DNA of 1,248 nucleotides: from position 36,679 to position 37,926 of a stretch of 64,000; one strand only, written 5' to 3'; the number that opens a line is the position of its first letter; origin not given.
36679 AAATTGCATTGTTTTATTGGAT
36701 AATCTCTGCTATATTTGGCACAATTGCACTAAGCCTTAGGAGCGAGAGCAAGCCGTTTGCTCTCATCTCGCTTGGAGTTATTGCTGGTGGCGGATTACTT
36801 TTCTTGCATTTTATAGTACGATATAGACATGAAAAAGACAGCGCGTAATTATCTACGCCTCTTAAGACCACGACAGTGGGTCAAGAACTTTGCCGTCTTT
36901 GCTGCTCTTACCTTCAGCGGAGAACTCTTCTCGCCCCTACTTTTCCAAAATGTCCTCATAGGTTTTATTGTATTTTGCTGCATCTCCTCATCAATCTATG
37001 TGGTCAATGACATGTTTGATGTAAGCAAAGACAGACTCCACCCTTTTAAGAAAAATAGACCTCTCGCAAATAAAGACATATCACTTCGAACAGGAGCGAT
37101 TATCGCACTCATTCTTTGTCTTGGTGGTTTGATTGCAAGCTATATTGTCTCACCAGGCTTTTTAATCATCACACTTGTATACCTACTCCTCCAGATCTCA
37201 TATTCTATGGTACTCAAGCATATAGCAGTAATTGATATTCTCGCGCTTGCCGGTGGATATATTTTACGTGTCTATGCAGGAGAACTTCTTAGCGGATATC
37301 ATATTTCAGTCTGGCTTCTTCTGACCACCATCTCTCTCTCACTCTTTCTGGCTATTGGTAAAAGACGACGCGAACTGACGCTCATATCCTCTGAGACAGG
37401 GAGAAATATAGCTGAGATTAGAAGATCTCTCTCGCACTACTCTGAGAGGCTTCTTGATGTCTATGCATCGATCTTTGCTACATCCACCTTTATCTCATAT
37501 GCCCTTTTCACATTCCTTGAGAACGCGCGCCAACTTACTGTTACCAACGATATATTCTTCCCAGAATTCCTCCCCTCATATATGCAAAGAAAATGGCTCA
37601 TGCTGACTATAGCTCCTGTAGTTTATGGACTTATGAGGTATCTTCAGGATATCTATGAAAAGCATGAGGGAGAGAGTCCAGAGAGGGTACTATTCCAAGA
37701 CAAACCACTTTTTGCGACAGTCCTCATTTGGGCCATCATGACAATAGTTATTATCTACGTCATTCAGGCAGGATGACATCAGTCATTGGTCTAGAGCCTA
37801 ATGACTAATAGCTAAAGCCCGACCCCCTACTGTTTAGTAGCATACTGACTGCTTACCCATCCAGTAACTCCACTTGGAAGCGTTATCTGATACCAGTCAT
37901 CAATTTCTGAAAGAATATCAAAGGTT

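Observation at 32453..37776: Envelope glycosylation cluster: GT2 + GT-C (ArnT/PMT-like) + GT4 (WecA/MraY-like) + DPPR-synthase-like UbiA enzyme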

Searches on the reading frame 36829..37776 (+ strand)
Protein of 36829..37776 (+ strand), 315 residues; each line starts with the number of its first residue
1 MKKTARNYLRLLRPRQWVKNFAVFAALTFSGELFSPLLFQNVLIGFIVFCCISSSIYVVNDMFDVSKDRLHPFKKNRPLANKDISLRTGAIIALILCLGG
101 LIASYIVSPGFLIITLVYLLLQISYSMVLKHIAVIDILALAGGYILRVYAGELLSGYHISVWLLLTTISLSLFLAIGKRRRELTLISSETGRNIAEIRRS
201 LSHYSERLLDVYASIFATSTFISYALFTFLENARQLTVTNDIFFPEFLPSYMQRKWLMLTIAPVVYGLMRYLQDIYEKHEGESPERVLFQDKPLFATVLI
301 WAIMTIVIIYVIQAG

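Call 3: search_protein_families(library=pfam, proteins=[window:36829-37776:+], max_evalue=0.01)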
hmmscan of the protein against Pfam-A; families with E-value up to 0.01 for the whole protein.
window:36829-37776:+ (315 aa): 1 family
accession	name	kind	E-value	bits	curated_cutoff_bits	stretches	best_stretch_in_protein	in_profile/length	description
PF01040.23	UbiA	-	1e-21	77.8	34.2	1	23-175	5-156/250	UbiA prenyltransferase family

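Call 4: search_protein_families(library=ncbifam, proteins=[window:36829-37776:+], max_evalue=0.01)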
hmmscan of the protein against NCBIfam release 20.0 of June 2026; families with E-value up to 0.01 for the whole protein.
window:36829-37776:+ (315 aa): 17 families
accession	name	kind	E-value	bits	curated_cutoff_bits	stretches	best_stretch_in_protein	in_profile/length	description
NF008977.0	PRK12324.1-2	equivalog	6.7e-65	219.4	234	1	7-310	4-288/297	decaprenyl-phosphate phosphoribosyltransferase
NF008978.0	PRK12324.1-4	equivalog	2.6e-64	217.2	207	1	3-311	30-321/322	decaprenyl-phosphate phosphoribosyltransferase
NF006088.0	PRK08238.1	equivalog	1.2e-49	169.3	351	1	3-235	190-420/482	UbiA family prenyltransferase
NF008976.0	PRK12324.1-1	equivalog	1.5e-47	162.5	474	1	9-305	22-299/306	decaprenyl-phosphate phosphoribosyltransferase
NF009523.0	PRK12884.1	equivalog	6.3e-17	61.7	269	1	5-165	4-160/279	prenyltransferase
TIGR01473.1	cyoE_ctaB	equivalog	7.9e-09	35.7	210.3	1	7-138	2-135/281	heme o synthase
NF009521.0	PRK12882.1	equivalog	2.4e-08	33.6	296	1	2-136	2-133/280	geranylgeranylglycerol-phosphate geranylgeranyltransferase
NF035940.1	prenyl_rel_EboC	equivalog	7e-08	32.2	250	1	8-138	2-135/292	UbiA-like protein EboC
NF009516.0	PRK12875.1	equivalog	4.3e-06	26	205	1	5-138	17-155/292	prenyltransferase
NF005742.0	PRK07566.1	equivalog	1.2e-05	24.6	313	1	4-153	27-181/315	chlorophyll synthase ChlG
TIGR01475.1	ubiA_other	subfamily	1.3e-05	24.8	180.8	1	38-170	34-167/282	UbiA-like polyprenyltransferase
NF009522.0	PRK12883.1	equivalog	2.6e-05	23.9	353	1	40-141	38-136/279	geranylgeranylglycerol-phosphate geranylgeranyltransferase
NF009525.0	PRK12887.1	equivalog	3.5e-05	23.3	226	1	39-127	53-139/310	homogentisate phytyltransferase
TIGR01474.1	ubiA_proteo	equivalog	0.0002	20.9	275.45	1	30-135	34-135/282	4-hydroxybenzoate octaprenyltransferase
NF009517.0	PRK12876.1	equivalog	0.00075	19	419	1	28-128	35-135/300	prenyltransferase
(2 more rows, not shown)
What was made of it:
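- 36829..37776 (+): E: polyprenyl-phosphate 5-phosphoribosyltransferase (DPPR/PPPR synthase, UbiA superfamily). NF008978 scores 217.2 bits against a cut-off of 207 (call 4).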

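Call 7: find_homologous_proteins(query=window:36829-37776:+, max_evalue=1e-10)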
Query window:36829-37776:+ (315 aa): 5174 proteins with E <= 1e-10 among 8000 candidates; the best 120 are listed.
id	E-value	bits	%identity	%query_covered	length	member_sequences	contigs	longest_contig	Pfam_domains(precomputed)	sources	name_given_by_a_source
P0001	1.8e-197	673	99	100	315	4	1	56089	PF01040.24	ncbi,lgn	-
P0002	7.2e-157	540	77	100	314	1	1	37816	PF01040.24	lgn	-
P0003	1.1e-153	529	76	100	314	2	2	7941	PF01040.24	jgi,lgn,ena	-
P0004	1.5e-153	529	78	100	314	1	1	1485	PF01040.24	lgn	-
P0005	5.7e-152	523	74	96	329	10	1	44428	PF01040.24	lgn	-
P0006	1.3e-151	522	74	94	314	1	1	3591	PF01040.24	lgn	-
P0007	1.1e-149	516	74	100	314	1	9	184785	PF01040.24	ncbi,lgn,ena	-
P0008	1.2e-149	516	73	100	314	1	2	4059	PF01040.24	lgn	-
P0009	1.5e-149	515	74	100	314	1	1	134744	PF01040.24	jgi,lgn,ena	-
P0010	2.8e-149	515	74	100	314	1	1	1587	PF01040.24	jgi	jgi:4-hydroxybenzoate polyprenyltransferase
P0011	6.6e-149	513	73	100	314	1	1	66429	PF01040.24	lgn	-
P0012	1.1e-148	513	72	100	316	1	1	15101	PF01040.24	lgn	-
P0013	7.0e-148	510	72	100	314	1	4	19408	PF01040.24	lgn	-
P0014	1.3e-147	509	73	95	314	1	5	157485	PF01040.24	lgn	-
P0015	2.4e-147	508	72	99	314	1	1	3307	PF01040.24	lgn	-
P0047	4.1e-142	491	70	100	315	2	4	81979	PF01040.24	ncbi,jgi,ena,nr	ncbi:MAG TPA: decaprenyl-phosphate phosphoribosyltransferase [Patescibacteria group bacterium]|nr:de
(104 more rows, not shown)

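Call 8: search_solved_structures(query=window:36829-37776:+, max_evalue=0.01, show_alignments=2)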
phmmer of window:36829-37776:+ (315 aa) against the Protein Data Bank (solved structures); distinct sequences matched with E-value up to 0.01: 2.
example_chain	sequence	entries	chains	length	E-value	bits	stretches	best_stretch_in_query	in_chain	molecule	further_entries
8j8j_D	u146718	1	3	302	1.7e-35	126.3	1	8-232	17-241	Decaprenyl-phosphate phosphoribosyltransferase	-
8j8k_A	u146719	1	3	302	2.5e-27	99.4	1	8-232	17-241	Decaprenyl-phosphate phosphoribosyltransferase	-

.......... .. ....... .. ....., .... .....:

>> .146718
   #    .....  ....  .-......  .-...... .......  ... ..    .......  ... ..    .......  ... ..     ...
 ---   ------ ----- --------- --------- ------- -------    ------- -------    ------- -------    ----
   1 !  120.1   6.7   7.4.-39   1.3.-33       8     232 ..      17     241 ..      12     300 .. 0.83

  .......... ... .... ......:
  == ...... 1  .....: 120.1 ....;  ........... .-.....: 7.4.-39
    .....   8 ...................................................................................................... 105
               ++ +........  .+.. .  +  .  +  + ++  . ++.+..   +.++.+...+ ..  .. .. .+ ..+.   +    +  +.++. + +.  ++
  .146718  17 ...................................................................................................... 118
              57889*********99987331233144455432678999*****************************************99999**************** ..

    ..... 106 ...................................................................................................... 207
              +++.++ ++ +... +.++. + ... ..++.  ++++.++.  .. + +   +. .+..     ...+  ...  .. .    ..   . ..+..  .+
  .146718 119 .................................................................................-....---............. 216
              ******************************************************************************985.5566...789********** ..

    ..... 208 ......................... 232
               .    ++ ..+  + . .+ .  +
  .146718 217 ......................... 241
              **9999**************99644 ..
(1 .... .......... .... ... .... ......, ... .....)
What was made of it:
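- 36829..37776 (+): The only PDB matches are the two Rv3806c entries, best 8j8j at 1.7e-35 (call 8).
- E is orthologous in type to Rv3806c (calls 4, 8).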

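Call 15: find_encoding_contigs(protein=P0001, flank=10000, max_places=3)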
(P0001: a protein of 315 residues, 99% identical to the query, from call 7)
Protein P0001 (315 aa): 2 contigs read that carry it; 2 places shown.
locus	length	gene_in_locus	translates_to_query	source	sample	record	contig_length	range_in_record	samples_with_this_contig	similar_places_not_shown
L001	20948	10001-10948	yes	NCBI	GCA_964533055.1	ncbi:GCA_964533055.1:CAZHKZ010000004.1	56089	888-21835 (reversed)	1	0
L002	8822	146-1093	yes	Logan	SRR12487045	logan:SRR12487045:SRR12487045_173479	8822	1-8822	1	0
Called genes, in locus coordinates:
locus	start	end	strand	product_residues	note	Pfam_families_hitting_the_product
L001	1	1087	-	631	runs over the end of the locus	PF00012:HSP70, PF06723:MreB_Mbl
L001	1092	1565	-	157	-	PF01025:GrpE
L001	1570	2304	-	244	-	PF01628:HrcA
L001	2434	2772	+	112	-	-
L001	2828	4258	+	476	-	PF00133:tRNA-synt_1, PF01406:tRNA-synt_1e (weak), PF09334:tRNA-synt_1g, PF00133:tRNA-synt_1, PF01406:tRNA-synt_1e (weak)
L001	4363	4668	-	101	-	-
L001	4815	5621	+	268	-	PF01026:TatD_DNase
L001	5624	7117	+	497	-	-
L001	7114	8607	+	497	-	PF13231:PMT_2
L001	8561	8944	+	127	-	-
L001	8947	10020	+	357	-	PF00953:Glycos_transf_4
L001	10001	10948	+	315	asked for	PF01040:UbiA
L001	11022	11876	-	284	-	PF08308:PEGA (faint), PF08239:SH3_3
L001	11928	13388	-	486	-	PF01336:tRNA_anti-codon, PF00152:tRNA-synt_2, PF01409:tRNA-synt_2d (faint)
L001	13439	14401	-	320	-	PF01565:FAD_binding_4, PF02873:MurB_C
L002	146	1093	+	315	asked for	PF01040:UbiA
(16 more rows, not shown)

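Call 16: find_encoding_contigs(protein=P0047, flank=10000, max_places=3)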
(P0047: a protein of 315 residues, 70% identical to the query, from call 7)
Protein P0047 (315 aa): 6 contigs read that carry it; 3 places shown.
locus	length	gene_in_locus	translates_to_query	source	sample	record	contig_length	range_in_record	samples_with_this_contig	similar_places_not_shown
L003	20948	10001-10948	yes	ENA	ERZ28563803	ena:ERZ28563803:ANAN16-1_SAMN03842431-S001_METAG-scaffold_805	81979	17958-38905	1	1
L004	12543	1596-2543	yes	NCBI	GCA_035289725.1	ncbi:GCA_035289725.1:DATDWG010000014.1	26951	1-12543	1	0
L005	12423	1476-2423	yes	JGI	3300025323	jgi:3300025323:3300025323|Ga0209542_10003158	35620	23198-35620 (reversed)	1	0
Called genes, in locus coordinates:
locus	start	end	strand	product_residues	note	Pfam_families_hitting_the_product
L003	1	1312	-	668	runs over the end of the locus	PF00012:HSP70, PF06723:MreB_Mbl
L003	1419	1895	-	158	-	PF01025:GrpE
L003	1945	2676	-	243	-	PF01628:HrcA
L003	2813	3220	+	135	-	-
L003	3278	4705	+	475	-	PF00133:tRNA-synt_1, PF09334:tRNA-synt_1g, PF00133:tRNA-synt_1, PF01406:tRNA-synt_1e (weak), PF08264:Anticodon_1 (weak)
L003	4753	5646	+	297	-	PF01026:TatD_DNase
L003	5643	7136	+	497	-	-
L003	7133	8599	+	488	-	PF27757:Competence-induced_Ccs4_N, PF13231:PMT_2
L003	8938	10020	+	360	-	PF00953:Glycos_transf_4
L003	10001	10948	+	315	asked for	PF01040:UbiA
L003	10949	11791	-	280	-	PF08308:PEGA, PF08239:SH3_3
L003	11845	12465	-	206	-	PF01725:Ham1p_like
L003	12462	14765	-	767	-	PF01921:tRNA-synt_1f, PF19269:Anticodon_2 (weak), PF03483:B3_4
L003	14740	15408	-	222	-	-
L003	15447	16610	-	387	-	PF00202:Aminotran_3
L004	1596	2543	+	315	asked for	PF01040:UbiA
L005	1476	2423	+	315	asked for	PF01040:UbiA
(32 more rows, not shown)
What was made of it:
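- MetRS-TatD) is simply conserved genome order (calls 15, 16).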

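Call 20: find_related_loci(query=A1, collection=genome_contigs, flank=10000)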
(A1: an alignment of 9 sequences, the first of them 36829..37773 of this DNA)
Query A1 (315 aa) in genome_contigs; peptide patterns used: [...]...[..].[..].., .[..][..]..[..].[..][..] (x = any residue, [..] = any of these).
600 stretches matched a pattern (row limit reached: there are more); 590 encode a relative of the query (tblastn E <= 1e-3); the best 80 are kept; 80 distinct loci.
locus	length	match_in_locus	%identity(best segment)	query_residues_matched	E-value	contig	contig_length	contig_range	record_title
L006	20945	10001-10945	99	1-315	0e+0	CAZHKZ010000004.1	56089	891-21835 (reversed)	MAG TPA_asm: uncultured Gammaproteobacteria bacterium isolate SRP278252_co2_13 genome assembly, contig: NODE_933_length_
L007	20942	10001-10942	74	1-314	2e-158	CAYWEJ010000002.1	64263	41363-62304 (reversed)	MAG TPA_asm: uncultured Gammaproteobacteria bacterium isolate SRP192515_co1_134 genome assembly, contig: NODE_297_length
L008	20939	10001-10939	72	1-313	4e-158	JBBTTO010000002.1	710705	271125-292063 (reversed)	MAG: Patescibacteria group bacterium isolate H52-bin062_1 H52_bin062_1_000000000002, whole genome shotgun sequence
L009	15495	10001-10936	71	1-312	5e-156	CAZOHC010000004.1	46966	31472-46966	MAG TPA_asm: uncultured Gammaproteobacteria bacterium isolate SRP144015_co1_130 genome assembly, contig: NODE_409_length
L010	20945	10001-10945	71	1-312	3e-145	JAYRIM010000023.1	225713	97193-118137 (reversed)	MAG: Candidatus Levyibacteriota bacterium isolate SZ_szas25bin.53 k141_1259646, whole genome shotgun sequence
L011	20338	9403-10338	68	1-312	3e-140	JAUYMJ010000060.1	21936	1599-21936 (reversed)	MAG: bacterium isolate C24_metabat.bin.81 C24_k141_76645, whole genome shotgun sequence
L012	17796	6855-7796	71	1-314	4e-138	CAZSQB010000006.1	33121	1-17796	MAG TPA_asm: uncultured Gammaproteobacteria bacterium isolate SRP269290_co3_983 genome assembly, contig: NODE_1149_lengt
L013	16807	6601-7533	66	1-311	7e-137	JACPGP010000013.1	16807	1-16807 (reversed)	MAG: Candidatus Levyibacteriota bacterium isolate NC_groundwater_391_Ag_B-0.1um_40_33 GD18-4_B1_scaffold_329407, whole g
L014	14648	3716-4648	66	2-312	1e-136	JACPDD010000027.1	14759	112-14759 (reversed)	MAG: Candidatus Levyibacteriota bacterium isolate NC_groundwater_300_Ag_B-0.1um_39_8 S7_GD2017_3_B1_scaffold_1704, whole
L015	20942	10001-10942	63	1-314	6e-134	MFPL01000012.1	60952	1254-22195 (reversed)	MAG: Candidatus Levybacteria bacterium RIFCSPLOWO2_12_FULL_41_12 rifcsplowo2_12_scaffold_853, whole genome shotgun seque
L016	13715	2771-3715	70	1-312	8e-134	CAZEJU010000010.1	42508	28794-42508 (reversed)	MAG TPA_asm: uncultured Gammaproteobacteria bacterium isolate binchicken_co105_439 genome assembly, contig: NODE_1038_le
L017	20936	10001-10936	66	1-312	1e-132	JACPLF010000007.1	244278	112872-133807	MAG: Candidatus Levyibacteriota bacterium isolate NC_groundwater_514_Ag_S-0.1um_37_12 S35_SO-1_scaffold_285247, whole ge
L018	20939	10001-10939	64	1-313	8e-133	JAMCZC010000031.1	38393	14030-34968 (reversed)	MAG: Patescibacteria group bacterium isolate FK_Sedi_B_Bin.322 NODE_2996_length_38393_cov_39.6772, whole genome shotgun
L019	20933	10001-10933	62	1-312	1e-132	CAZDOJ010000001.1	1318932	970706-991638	MAG TPA_asm: uncultured Gammaproteobacteria bacterium isolate SRP292972_co3_93 genome assembly, contig: NODE_1_length_13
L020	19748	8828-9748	65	7-312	4e-132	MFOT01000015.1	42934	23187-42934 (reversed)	MAG: Candidatus Levybacteria bacterium RIFCSPLOWO2_01_FULL_38_21 rifcsplowo2_01_scaffold_3245, whole genome shotgun sequ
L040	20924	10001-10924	51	3-310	8e-96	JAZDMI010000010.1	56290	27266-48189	MAG: Candidatus Gottesmanbacteria bacterium isolate MEGAHIT-group-0.642 k141_223600, whole genome shotgun sequence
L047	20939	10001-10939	48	1-312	8e-84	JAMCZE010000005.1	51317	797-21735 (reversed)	MAG: Patescibacteria group bacterium isolate FK_Sedi_B_Bin.317 NODE_1656_length_51317_cov_14.2772, whole genome shotgun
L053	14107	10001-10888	41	9-310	2e-67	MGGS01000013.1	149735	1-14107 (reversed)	MAG: Candidatus Woesebacteria bacterium RIFCSPHIGHO2_02_FULL_42_20 rifcsphigho2_02_scaffold_352, whole genome shotgun se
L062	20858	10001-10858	41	6-311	2e-62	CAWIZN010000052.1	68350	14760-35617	MAG: uncultured Candidatus Rokubacteria bacterium isolate MFD00962.bin.2.184 genome assembly, contig: contig_48219, whol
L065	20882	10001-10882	40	11-310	2e-61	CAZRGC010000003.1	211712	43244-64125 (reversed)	MAG TPA_asm: uncultured Gammaproteobacteria bacterium isolate SRP173033_co1_108 genome assembly, contig: NODE_48_length_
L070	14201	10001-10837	41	12-310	3e-60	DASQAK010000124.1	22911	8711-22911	MAG TPA_asm: Candidatus Methylomirabilota bacterium isolate SMAG_U11643 k141_2904104, whole genome shotgun sequence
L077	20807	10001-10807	39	5-302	3e-58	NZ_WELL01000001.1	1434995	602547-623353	Pseudomonas sp. L-22-4S-12 NODE_1_length_1434995_cov_401.432829, whole genome shotgun sequence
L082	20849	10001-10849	38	13-315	1e-57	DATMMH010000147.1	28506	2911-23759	MAG TPA_asm: Candidatus Dormiibacterota bacterium isolate SMAG_U12818 k141_3428067, whole genome shotgun sequence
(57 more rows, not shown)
